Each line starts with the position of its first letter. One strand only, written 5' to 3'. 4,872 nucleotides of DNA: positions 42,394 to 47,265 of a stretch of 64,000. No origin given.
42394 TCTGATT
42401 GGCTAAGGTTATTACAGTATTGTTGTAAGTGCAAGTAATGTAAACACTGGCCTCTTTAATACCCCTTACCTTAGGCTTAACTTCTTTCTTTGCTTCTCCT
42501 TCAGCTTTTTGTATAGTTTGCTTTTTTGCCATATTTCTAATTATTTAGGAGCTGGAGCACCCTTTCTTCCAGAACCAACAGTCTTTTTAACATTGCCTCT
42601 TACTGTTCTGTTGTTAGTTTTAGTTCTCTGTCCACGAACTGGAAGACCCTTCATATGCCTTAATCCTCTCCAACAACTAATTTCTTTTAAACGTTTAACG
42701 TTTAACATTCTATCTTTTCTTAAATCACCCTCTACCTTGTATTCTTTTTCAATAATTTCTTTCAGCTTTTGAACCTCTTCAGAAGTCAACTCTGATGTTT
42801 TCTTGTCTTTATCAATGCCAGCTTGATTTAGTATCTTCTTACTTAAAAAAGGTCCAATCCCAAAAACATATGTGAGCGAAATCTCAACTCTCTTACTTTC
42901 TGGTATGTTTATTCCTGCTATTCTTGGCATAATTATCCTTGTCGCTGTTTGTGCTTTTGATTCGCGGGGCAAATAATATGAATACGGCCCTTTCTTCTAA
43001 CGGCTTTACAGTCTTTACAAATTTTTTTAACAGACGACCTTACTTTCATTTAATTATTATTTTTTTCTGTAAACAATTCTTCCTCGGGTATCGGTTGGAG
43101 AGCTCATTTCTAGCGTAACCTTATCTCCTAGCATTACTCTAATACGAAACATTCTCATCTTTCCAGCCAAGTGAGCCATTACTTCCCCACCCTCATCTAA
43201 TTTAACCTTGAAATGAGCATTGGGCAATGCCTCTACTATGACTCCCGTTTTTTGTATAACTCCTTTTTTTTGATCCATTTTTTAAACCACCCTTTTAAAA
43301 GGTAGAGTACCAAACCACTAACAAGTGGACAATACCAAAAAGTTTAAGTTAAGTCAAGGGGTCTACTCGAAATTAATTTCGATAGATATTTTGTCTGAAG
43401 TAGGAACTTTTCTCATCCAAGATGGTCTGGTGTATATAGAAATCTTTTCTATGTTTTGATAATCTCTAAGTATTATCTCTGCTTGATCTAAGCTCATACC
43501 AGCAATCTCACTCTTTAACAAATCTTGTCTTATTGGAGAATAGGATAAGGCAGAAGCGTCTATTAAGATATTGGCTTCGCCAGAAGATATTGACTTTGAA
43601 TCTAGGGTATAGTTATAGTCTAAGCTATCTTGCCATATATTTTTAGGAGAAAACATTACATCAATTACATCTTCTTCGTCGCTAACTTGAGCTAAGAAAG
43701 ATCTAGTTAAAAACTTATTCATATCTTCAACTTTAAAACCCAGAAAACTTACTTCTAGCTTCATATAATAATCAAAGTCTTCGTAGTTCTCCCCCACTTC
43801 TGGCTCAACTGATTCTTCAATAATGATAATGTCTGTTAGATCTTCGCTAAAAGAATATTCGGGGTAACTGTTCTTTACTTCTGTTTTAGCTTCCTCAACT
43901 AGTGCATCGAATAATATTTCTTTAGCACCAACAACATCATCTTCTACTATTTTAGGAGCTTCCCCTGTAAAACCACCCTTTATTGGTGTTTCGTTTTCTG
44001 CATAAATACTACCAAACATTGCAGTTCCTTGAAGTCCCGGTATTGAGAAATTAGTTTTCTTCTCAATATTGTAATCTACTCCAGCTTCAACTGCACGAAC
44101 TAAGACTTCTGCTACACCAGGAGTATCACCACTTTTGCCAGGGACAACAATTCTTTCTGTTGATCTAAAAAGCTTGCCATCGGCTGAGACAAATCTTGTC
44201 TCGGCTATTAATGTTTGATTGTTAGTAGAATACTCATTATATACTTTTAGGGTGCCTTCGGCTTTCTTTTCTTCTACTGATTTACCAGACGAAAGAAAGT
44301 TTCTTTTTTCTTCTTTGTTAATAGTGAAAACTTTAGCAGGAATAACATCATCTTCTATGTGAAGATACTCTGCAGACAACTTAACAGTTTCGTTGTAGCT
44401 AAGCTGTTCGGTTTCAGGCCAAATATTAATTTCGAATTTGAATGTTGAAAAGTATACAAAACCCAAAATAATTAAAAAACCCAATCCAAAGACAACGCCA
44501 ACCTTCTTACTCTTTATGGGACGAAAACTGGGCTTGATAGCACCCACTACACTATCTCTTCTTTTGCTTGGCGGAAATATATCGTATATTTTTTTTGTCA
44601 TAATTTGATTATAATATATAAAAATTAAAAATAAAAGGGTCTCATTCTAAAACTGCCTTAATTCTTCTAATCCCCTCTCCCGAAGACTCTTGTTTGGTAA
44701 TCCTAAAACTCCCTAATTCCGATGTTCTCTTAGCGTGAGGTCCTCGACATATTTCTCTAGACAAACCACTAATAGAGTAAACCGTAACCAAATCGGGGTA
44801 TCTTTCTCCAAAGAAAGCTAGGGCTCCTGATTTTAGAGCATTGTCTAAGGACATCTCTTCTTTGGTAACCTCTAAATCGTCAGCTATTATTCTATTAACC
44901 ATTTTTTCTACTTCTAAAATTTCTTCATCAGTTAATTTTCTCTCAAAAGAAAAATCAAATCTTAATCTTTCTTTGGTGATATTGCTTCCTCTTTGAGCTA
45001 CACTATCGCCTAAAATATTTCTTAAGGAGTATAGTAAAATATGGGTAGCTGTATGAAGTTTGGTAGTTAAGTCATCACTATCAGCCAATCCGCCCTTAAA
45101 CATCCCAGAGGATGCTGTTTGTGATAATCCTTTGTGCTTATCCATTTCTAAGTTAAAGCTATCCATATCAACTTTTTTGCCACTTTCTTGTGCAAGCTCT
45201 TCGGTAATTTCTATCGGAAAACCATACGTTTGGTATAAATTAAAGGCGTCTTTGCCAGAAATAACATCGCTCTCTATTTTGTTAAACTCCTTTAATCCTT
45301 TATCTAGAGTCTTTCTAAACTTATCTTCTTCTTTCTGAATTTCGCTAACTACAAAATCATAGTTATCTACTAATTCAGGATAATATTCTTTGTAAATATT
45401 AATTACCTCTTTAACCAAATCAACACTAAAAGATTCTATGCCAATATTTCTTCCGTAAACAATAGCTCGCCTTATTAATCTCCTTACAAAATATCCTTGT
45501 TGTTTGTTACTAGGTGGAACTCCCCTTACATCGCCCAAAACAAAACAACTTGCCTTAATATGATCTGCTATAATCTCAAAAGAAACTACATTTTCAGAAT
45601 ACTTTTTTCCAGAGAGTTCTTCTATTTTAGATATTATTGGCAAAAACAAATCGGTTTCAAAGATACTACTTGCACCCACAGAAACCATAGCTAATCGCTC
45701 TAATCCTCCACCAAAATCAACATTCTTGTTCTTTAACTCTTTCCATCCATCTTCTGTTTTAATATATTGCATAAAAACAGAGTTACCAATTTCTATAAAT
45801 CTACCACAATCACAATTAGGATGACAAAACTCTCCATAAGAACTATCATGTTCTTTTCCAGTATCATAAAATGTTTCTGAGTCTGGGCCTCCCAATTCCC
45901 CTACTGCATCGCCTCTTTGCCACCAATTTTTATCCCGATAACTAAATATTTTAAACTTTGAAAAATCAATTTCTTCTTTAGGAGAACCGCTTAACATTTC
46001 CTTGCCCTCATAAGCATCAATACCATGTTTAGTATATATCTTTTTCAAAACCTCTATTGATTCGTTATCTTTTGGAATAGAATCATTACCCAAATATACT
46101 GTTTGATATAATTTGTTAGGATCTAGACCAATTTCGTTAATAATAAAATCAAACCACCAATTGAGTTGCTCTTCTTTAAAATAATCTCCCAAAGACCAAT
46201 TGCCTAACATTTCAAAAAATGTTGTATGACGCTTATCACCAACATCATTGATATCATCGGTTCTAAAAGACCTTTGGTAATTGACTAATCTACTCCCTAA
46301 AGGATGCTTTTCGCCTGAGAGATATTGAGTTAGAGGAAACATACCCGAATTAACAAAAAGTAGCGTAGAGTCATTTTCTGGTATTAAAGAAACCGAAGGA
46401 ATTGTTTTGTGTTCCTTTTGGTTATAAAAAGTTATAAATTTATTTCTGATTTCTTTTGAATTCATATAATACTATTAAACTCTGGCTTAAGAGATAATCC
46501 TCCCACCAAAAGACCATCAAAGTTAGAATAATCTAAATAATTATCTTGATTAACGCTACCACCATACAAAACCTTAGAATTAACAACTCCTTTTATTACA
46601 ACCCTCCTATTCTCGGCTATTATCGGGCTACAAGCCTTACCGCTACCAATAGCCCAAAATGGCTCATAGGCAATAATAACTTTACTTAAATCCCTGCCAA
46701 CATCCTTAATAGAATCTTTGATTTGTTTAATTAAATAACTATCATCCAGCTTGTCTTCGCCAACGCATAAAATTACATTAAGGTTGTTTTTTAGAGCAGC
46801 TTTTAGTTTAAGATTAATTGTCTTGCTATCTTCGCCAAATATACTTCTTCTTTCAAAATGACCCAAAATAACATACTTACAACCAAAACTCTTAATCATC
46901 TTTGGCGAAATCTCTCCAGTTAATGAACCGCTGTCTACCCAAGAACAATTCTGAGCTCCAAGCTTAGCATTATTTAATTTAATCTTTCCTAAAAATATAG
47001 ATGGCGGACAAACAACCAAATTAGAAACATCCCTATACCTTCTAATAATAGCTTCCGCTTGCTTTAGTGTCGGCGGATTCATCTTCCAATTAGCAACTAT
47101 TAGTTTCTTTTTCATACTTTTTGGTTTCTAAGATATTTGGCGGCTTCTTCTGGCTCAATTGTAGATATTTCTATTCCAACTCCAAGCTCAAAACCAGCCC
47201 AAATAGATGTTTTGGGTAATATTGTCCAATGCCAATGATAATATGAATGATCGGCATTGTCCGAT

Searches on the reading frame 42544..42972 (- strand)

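Call 50: search_protein_families(library=pfam, proteins=[window:42544-42972:-], max_evalue=0.00001)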
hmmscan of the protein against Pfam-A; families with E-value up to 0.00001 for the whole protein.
window:42544-42972:- (143 aa): 1 family
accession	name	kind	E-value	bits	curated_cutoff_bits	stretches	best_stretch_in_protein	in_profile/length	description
PF00416.27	Ribosomal_S13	-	4.6e-34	118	31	1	17-123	1-128/128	Ribosomal protein S13/S18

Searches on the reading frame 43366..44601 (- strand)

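Call 50: search_protein_families(library=pfam, proteins=[window:43366-44601:-], max_evalue=0.00001)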
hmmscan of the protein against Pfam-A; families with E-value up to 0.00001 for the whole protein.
window:43366-44601:- (412 aa): 1 family
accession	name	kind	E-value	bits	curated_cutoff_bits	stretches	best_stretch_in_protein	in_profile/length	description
PF21110.3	GlxA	-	2e-08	35.3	27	1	113-193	1-93/105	GlxA beta barrel domain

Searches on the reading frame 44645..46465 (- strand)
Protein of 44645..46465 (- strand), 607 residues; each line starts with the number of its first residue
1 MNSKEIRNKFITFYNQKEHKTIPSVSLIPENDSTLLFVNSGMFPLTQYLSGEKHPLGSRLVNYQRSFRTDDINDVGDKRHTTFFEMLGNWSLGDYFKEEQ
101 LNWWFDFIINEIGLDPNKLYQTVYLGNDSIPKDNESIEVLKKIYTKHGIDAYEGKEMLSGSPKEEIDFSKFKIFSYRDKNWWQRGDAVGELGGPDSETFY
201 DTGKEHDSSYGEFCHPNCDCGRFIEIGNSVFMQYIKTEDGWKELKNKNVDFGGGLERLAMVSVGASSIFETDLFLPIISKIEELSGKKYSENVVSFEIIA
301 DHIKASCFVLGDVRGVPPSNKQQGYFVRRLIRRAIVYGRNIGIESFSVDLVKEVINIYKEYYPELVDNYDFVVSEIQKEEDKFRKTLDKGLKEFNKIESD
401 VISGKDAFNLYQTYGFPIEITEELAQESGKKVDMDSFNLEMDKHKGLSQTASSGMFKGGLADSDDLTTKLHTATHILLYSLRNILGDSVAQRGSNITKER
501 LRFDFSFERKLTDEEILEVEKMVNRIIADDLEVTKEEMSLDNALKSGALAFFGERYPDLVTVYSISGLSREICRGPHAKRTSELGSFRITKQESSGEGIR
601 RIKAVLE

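Call 50: search_protein_families(library=pfam, proteins=[window:44645-46465:-], max_evalue=0.00001)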
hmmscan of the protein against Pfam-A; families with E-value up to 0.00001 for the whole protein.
window:44645-46465:- (607 aa): 2 families
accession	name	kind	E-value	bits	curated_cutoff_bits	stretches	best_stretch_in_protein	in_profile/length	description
PF01411.24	tRNA-synt_2c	-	1.7e-113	380.5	30.3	1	5-481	1-459/552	tRNA synthetases class II (A)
PF07973.19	tRNA_SAD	-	6.2e-14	52.1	24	1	560-602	1-43/44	Threonyl and Alanyl tRNA synthetase second additional domain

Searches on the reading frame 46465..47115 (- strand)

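Call 51: search_protein_families(library=pfam, proteins=[window:46465-47115:-], max_evalue=0.00001)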
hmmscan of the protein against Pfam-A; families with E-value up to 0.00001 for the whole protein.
window:46465-47115:- (217 aa): 1 family
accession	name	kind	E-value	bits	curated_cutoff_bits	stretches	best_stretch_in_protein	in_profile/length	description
PF00121.24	TIM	-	3.1e-59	200.9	20.1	1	4-217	1-242/245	Triosephosphate isomerase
